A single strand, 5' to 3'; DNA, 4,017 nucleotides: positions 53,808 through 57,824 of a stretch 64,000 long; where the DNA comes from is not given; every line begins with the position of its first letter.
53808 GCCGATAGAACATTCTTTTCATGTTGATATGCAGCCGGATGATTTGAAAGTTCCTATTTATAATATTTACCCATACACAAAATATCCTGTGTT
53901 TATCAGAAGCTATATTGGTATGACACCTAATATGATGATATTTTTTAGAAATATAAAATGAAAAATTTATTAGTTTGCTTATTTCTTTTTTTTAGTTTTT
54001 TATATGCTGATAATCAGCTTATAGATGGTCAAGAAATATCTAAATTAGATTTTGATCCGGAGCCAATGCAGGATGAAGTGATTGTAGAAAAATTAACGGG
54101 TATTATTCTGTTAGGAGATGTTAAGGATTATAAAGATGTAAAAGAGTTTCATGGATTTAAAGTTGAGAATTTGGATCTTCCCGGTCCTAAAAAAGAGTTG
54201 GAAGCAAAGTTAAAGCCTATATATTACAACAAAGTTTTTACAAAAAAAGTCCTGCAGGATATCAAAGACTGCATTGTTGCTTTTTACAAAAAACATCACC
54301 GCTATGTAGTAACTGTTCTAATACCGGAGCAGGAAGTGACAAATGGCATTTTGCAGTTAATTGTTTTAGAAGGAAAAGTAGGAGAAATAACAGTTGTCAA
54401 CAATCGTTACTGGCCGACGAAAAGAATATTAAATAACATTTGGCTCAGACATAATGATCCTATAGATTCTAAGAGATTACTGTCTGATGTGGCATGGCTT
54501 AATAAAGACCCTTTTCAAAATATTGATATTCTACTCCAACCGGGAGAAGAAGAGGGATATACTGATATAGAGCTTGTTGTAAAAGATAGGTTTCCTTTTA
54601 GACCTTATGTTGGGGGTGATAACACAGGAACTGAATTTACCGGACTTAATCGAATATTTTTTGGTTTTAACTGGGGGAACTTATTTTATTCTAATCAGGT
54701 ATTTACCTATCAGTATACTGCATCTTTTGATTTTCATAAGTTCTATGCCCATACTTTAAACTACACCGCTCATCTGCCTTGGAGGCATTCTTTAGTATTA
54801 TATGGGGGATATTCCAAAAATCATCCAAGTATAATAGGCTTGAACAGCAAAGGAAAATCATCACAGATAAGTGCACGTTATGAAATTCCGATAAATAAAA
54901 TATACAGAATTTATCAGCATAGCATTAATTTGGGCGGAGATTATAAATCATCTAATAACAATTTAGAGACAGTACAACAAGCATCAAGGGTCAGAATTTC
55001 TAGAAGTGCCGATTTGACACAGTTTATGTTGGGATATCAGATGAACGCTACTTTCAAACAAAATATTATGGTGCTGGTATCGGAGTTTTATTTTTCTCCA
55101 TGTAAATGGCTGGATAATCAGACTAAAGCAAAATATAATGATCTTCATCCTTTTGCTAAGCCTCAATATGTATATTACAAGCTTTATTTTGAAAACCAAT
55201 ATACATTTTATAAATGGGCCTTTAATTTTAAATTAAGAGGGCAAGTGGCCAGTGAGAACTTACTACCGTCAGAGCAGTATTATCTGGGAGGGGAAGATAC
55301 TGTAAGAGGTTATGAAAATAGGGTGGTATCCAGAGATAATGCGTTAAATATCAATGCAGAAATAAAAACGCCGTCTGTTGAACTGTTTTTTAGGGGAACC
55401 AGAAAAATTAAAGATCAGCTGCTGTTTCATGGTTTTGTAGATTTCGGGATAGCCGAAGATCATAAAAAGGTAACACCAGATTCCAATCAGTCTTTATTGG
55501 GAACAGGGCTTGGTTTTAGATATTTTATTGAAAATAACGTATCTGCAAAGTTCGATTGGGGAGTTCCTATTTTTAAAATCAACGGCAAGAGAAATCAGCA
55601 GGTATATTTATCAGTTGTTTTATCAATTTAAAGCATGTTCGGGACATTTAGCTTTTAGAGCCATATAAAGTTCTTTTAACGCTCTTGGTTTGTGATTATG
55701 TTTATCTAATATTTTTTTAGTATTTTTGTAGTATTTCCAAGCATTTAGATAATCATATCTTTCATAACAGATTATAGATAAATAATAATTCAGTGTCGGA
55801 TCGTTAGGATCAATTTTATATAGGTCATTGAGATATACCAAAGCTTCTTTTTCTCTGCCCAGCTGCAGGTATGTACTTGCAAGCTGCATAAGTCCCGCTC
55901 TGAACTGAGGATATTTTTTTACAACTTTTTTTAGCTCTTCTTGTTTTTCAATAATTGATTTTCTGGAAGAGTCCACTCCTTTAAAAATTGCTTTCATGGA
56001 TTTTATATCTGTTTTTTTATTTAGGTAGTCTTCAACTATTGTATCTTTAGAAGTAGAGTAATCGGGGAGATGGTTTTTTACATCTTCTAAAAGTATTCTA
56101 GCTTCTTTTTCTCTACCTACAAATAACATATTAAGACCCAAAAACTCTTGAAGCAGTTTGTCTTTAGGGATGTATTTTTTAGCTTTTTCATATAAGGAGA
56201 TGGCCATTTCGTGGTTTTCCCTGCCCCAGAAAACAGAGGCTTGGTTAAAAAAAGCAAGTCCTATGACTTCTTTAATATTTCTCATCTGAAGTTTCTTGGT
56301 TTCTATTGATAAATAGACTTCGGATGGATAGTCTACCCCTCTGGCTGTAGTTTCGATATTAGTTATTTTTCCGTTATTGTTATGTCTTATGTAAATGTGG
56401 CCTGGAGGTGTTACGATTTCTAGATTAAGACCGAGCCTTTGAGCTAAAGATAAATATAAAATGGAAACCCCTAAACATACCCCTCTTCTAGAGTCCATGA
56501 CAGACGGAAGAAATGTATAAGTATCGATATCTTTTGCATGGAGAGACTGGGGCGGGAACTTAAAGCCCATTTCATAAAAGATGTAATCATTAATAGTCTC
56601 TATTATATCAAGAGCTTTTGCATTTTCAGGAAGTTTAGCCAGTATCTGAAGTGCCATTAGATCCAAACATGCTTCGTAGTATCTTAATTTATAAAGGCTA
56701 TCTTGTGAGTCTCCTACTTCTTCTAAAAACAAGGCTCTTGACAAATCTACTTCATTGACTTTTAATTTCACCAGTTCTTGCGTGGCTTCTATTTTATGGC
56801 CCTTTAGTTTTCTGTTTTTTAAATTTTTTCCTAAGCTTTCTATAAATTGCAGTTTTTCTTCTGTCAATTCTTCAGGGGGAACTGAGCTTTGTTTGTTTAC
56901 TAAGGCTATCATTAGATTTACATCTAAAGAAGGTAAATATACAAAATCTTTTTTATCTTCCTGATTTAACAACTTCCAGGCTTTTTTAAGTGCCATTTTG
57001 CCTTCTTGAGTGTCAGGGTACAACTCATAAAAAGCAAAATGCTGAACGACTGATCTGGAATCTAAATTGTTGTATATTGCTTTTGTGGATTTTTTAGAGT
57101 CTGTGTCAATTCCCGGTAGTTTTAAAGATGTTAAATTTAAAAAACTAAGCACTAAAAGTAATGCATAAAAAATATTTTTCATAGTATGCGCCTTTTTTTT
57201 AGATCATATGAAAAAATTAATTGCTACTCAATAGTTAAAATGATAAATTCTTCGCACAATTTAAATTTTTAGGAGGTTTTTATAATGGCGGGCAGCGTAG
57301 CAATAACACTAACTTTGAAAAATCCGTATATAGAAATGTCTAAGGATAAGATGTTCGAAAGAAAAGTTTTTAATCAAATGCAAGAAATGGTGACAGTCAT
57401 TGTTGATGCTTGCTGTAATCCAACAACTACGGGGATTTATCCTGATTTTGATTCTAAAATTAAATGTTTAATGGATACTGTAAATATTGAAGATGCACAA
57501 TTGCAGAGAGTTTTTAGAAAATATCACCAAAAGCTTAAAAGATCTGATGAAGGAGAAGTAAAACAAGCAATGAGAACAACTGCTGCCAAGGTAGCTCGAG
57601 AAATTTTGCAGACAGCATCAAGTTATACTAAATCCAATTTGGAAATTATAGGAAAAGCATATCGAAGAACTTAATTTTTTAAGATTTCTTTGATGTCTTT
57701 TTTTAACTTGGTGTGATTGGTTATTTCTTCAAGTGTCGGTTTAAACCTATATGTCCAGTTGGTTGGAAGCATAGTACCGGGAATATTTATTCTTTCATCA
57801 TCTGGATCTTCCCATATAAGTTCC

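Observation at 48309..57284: About 9 kb two-partner-secretion island between rpmB and the malQ-scc1-copN-cdsV-cdsU T3SS block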

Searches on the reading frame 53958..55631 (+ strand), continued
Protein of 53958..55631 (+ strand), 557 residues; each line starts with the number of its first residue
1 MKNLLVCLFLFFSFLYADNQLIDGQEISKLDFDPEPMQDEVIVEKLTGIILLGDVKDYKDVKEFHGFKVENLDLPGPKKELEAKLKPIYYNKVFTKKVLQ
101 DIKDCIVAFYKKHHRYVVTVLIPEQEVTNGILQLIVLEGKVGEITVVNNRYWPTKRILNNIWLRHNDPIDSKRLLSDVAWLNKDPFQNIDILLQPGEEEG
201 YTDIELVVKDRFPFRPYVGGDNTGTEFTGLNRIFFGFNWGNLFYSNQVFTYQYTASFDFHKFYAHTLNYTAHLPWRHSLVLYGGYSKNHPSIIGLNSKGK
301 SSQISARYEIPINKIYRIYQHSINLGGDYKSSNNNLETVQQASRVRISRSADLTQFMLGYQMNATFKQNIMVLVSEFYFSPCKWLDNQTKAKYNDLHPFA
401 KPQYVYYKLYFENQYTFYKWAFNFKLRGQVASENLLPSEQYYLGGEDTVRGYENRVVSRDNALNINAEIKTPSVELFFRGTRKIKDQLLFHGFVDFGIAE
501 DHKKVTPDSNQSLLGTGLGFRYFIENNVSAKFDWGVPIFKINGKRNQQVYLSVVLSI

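Call 40: find_encoding_contigs(protein=P0014, flank=10000, max_places=1)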
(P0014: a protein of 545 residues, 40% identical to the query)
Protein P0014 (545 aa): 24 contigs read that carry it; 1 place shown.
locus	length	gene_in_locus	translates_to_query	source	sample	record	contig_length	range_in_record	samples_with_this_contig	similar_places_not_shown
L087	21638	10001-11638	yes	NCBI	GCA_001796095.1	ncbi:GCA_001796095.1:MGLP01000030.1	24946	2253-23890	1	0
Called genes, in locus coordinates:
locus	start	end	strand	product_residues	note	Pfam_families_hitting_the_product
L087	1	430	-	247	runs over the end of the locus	PF00497:SBP_bac_3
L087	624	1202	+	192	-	-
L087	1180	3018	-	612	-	PF00069:Pkinase, PF07714:PK_Tyr_Ser-Thr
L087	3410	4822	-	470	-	PF01384:PHO4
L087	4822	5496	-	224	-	PF01865:PhoU_div, PF01895:PhoU (faint)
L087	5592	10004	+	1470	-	PF05860:TPS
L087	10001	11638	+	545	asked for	PF03865:ShlB, PF01103:Omp85 (weak)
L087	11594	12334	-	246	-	PF01479:S4, PF00849:PseudoU_synth_2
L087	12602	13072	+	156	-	-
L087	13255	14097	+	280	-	-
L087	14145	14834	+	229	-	PF00300:His_Phos_1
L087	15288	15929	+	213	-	PF00266:Aminotran_5 (weak)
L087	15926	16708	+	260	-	PF01592:NifU_N, PF01106:NifU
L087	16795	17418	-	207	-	PF03099:BPL_LplA_LipB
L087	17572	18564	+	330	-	PF01098:FTSW_RODA_SPOVE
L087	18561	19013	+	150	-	-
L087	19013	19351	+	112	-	-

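Call 65: find_encoding_contigs(protein=P0003, flank=10000, max_places=2)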
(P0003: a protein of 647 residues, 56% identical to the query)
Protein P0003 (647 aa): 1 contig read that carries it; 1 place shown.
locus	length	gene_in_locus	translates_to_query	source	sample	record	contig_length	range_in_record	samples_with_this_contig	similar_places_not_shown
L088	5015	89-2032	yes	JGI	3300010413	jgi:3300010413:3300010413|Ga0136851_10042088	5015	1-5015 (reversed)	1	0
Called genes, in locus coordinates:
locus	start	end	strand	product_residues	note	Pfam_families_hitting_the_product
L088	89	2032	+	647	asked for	PF08479:POTRA_2 (faint), PF03865:ShlB, PF01103:Omp85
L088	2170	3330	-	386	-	PF04085:MreC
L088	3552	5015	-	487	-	?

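Call 66: find_encoding_contigs(protein=P0005, flank=10000, max_places=2)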
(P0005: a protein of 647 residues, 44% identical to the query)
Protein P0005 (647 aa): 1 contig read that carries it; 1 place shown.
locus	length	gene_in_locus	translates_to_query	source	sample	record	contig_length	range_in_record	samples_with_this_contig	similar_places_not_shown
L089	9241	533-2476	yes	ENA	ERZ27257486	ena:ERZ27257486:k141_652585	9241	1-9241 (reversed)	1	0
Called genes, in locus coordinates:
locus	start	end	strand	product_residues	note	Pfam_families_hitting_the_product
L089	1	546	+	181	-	?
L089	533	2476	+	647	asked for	PF03865:ShlB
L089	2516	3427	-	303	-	PF01145:Band_7, PF16200:Band_7_C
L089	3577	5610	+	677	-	-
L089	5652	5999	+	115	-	PF08274:Zn_Ribbon_YjdM, PF03831:YjdM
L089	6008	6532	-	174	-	PF00293:NUDIX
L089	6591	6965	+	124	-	PF02537:CRCB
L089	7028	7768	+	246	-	-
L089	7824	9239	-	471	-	PF02321:OEP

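Call 77: predict_structure(alignment_id=A4)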
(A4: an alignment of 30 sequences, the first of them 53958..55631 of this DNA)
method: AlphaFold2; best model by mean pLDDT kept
length: 557 residues; sequences in the alignment: 30
mean_pLDDT: 87.2   pTM: 0.76
mean pLDDT of the five models: 87.2, 86.0, 85.1, 84.4, 83.9
residues with pLDDT >= 90: 324; 70-90: 181; 50-70: 30; < 50: 22
segments of 3 or more residues with pLDDT < 50: 16-35
pLDDT, mean of each block of 10 residues (from residue 1): 60 52 38 52 86 85 86 90 93 88 93 85 81 88 94 91 90 90 92 87 94 95 86 95 87 94 96 92 94 83 97 86 96 85 84 96 94 97 88 92 96 95 97 93 86 79 96 80 83 95 84 93 92 90 76 94
secondary structure, 60 per line:
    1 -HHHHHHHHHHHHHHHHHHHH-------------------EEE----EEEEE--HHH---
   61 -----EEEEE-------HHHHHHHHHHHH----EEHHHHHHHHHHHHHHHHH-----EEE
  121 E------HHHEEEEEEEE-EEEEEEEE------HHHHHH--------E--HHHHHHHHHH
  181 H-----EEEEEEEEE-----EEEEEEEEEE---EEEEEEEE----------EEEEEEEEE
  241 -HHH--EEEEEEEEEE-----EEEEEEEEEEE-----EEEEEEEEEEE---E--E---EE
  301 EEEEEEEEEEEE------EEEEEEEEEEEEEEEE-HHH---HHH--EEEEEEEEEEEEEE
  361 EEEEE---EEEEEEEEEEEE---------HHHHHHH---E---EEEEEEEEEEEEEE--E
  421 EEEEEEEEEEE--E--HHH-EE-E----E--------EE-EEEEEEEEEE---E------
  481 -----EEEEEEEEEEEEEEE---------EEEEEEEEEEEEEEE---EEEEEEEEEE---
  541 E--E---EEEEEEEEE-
elements in order: H2-21 E41-43 E48-52 E66-70 H78-89 H96-112 E118-121 E131-138 E140-147 H154-159 H171-181 E187-195 E201-210 E214-221 E232-240 E247-256 E262-272 E278-288 E299-312 E319-334 E347-365 E369-380 H390-396 E404-417 E420-431 E461-470 E486-500 E510-524 E528-537 E548-556
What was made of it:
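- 53958..55631 (+): tpsB: Omp85-family outer-membrane transporter, start overlapping the tpsA stop (ATGA). AF2 model pLDDT 87 (call 77).
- On Two-partner secretion (type Vb) system: The AF2 model has pLDDT 87, with alpha/beta modules at aa 40-180 followed by a barrel (call 77).
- An FhaC-type N-terminal plug helix is not evident in the TpsB model (call 77).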

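Call 79: fold_search(model_id=the predicted structure, library=pdb)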
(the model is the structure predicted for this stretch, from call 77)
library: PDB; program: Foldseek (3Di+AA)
matches with E <= 10: 821; with E <= 0.001: 312
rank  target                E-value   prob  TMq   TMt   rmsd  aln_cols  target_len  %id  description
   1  6wim                  8.0e-29  1.00  0.68  0.71   5.5       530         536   17  CdiB from Escherichia coli (released 2020-11-04)
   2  4ql0                  1.6e-25  1.00  0.61  0.65   8.4       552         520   16  Crystal Structure Analysis of the Membrane Transporter FhaC (double mutant V169T, I176N) (released 2015-06-17)
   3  4qky                  1.0e-22  1.00  0.60  0.70   5.9       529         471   16  Crystal Structure Analysis of the Membrane Transporter FhaC (released 2014-10-22)
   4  6wil                  2.1e-22  1.00  0.62  0.64   6.6       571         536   16  CdiB from Acinetobacter baumannii (released 2020-11-04)
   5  4k3c                  7.8e-20  1.00  0.48  0.50   9.4       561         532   12  The crystal structure of BamA from Haemophilus ducreyi lacking POTRA domains 1-3 (released 2013-09-04)
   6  8pz1_A                5.0e-19  1.00  0.53  0.40   8.5       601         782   14  Wait Complex: Lateral open BAM bound Compact SurA (released 2024-09-25)
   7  8pzu_A                9.4e-19  1.00  0.53  0.40  10.0       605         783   14  Wait Complex: BAM bound Darobactin-B and Compact SurA (released 2024-09-25)
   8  5d0o_A                1.3e-18  1.00  0.53  0.39  10.0       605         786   14  BamABCDE complex, outer membrane beta barrel assembly machinery entire complex (released 2016-03-09)
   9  9hg7_A                1.4e-18  1.00  0.54  0.40   8.2       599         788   14  BAM-SurA complex in the swing-out state (released 2025-04-16)
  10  6t1w_A                2.0e-18  1.00  0.49  0.38   9.4       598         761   14  Structure of E. coli BamA in complex with lipoprotein RcsF (released 2020-05-13)
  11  6lyq_A                2.2e-18  1.00  0.52  0.39  10.1       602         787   14  Structure of the BAM complex (released 2021-01-06)
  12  8pzv_A                2.2e-18  1.00  0.52  0.39  10.5       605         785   15  Wait Complex: BAM bound Darobactin-B and Extended SurA (released 2024-09-25)
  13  7bnq_A                2.3e-18  1.00  0.51  0.39  10.2       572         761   15  Lateral-closed conformation of the lid-locked BAM complex (BamA E435C S665C, BamBDCE) by cryoEM (released 2021-06-02)
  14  9n2f_A                2.4e-18  1.00  0.53  0.43  10.8       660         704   12  Cryo-EM structure of F. johnsoniae BamAD (released 2025-07-16)
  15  9hg5_A                3.2e-18  1.00  0.52  0.39   8.4       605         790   14  BAM-SurA complex in the swing-in state with full length BamC resolved (released 2025-04-16)
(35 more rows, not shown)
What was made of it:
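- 53958..55631 (+): Foldseek best hits CdiB 6wim E=8e-29 (TM 0.68-0.71) and FhaC 4ql0 1.6e-25 (call 79).
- On Two-partner secretion (type Vb) system: Foldseek best hits are CdiB at E=8e-29 and FhaC at 1.6e-25 (call 79).
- Closest known: FhaB/FhaC. Same: The predicted TpsB fold matches CdiB 6wim (E=8e-29, TM about 0.7) and FhaC 4ql0/4qky (call 79).
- The TpsB model matches CdiB and FhaC (calls 77, 79).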

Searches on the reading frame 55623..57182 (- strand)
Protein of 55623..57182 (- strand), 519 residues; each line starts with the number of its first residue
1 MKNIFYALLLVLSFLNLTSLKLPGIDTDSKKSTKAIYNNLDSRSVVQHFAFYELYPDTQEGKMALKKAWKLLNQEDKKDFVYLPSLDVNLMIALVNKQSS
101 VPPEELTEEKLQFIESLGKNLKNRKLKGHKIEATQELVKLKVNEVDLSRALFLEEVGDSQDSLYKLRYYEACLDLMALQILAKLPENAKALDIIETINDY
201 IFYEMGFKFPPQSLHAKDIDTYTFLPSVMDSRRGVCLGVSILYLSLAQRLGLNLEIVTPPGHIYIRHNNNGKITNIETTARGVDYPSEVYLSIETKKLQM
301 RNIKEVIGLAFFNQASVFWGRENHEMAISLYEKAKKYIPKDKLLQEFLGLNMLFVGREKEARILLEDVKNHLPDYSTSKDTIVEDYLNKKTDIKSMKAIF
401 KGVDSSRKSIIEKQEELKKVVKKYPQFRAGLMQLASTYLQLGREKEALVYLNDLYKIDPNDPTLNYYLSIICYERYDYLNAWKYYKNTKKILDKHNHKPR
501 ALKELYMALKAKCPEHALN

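Call 4: search_protein_families(library=pfam, proteins=[window:55623-57182:-], max_evalue=0.01)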
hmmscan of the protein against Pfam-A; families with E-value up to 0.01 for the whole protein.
window:55623-57182:- (519 aa): 12 families
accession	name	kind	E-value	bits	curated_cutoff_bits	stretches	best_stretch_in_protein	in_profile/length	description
PF13369.12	Transglut_core2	-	2e-14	53.8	23.5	1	169-272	3-104/155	Transglutaminase-like superfamily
PF13181.12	TPR_8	-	7.4e-08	32.4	25.7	1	431-461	4-34/34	Tetratricopeptide repeat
PF13428.12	TPR_14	-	1.7e-06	28.6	23.5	1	429-468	2-41/44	Tetratricopeptide repeat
PF14559.12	TPR_19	-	3e-06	27.9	25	1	415-463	12-60/68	Tetratricopeptide repeat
PF00515.34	TPR_1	-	1.2e-05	25.3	27.8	0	310-340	3-33/34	Tetratricopeptide repeat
PF07719.23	TPR_2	-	1.5e-05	25.2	27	1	430-461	3-34/34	Tetratricopeptide repeat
PF13174.12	TPR_6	-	0.00012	22.9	26.3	0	431-460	3-32/33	Tetratricopeptide repeat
PF13424.12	TPR_12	-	0.00012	22.6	30.1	0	432-458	49-75/77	Tetratricopeptide repeat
PF12688.13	TPR_5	-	0.00036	21.2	24.2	0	426-457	36-67/119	Tetratrico peptide repeat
PF13432.12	TPR_16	-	0.00044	21.1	32.7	0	415-462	18-65/65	Tetratricopeptide repeat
PF13429.12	TPR_15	-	0.00048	20.1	26.2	0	413-463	195-249/280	Tetratricopeptide repeat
PF13176.12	TPR_7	-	0.0032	17.9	27.9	0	310-342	1-35/36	Tetratricopeptide repeat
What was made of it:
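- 55623..57182 (-): Transglutaminase-like/TPR protein (SirB1-like domain, signal-like N-terminus). It is a conserved backbone gene, not part of the insertion. Its stop overlaps the tpsB 3' end by 9 nt. PF13369 plus TPR (call 4).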

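Call 5: search_protein_families(library=ncbifam, proteins=[window:55623-57182:-], max_evalue=0.01)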
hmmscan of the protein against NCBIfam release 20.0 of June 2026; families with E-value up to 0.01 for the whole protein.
window:55623-57182:- (519 aa): 4 families
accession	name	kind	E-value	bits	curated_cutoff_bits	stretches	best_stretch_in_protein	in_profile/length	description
TIGR02917.1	PEP_TPR_lipo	equivalog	2.7e-09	35.5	312.2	1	416-505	725-810/899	XrtA/PEP-CTERM system TPR-repeat protein PrsT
NF040959.1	MamA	equivalog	3.8e-05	23.2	200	1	435-496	44-105/204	magnetosome protein MamA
NF052415.1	T3SS_chap_SctY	equivalog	0.00013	22.4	70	1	431-488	9-66/106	type III secretion apparatus assembly chaperone SctY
TIGR02521.1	type_IV_pilW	equivalog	0.001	18.7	154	1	422-492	129-199/234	type IV pilus biogenesis/stability protein PilW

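Call 38: search_solved_structures(query=window:55623-57182:-, max_evalue=0.01)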
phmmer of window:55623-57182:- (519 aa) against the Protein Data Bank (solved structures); distinct sequences matched with E-value up to 0.01: 4.
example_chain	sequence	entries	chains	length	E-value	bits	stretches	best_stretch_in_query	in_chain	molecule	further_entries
6vfj_B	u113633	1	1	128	0.00017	23.8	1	421-497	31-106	I53_dn5B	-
8ur7_A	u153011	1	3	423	0.0028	19.7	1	422-496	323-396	Trimer head HA,Hemagglutinin HA1 chain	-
8ur5_A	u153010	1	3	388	0.0032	19.5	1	422-496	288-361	Trimer head HA,Hemagglutinin HA1 chain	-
7kna_A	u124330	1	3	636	0.0045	19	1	421-496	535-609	Hemagglutinin,I53_dn5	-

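Call 83: search_protein_families(library=padloc, proteins=[window:55623-57182:-], max_evalue=0.01)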
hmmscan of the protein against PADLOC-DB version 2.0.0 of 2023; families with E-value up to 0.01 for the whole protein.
window:55623-57182:- (519 aa): 1 family
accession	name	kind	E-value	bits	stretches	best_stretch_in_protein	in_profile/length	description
PDLC01525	Cas2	-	0.0015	17.2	0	294-339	12-56/90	"CAS-I,CAS-II,CAS-III,CAS-IV,CAS-V,CAS-VI; acquisition_2"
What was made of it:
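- Checked: It has no Pfam, NCBIfam or PADLOC hit (calls 4, 5, 83).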

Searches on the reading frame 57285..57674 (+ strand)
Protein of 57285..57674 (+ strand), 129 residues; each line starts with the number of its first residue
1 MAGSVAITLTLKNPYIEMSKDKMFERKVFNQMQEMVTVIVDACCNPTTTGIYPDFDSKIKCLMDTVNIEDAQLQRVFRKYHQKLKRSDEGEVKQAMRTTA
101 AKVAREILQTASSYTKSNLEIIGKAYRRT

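Call 4: search_protein_families(library=pfam, proteins=[window:57285-57674:+], max_evalue=0.01)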
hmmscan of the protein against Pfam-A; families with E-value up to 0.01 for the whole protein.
window:57285-57674:+ (129 aa): 0 families

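Call 5: search_protein_families(library=ncbifam, proteins=[window:57285-57674:+], max_evalue=0.01)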
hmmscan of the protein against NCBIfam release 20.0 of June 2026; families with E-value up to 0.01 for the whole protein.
window:57285-57674:+ (129 aa): 0 families

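Call 34: search_protein_representatives(protein=window:57285-57674:+)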
Query: 129 residues. Proteins with E-value up to 0.001 (for the whole library): 1; up to 1e-10: 1; up to 1e-30: 1. The best 1 are listed.
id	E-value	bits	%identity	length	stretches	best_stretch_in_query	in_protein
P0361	2.0e-78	275.9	100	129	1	1-129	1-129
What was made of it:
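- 57285..57674 (+): orf129: lineage-specific orphan in a widened malQ-TGase/TPR spacer (488 bp against a median of 123 bp). It has a strong Shine-Dalgarno sequence. No homolog among 1.84e9 representatives (call 34).
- Checked: It has no homolog other than itself among 1.84 billion representative proteins (call 34).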

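Call 83: search_protein_families(library=padloc, proteins=[window:57285-57674:+], max_evalue=0.01)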
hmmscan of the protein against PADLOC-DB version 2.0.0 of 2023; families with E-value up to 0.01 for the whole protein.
window:57285-57674:+ (129 aa): 0 families
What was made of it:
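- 57285..57674 (+): No family hit (calls 4, 5, 83).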
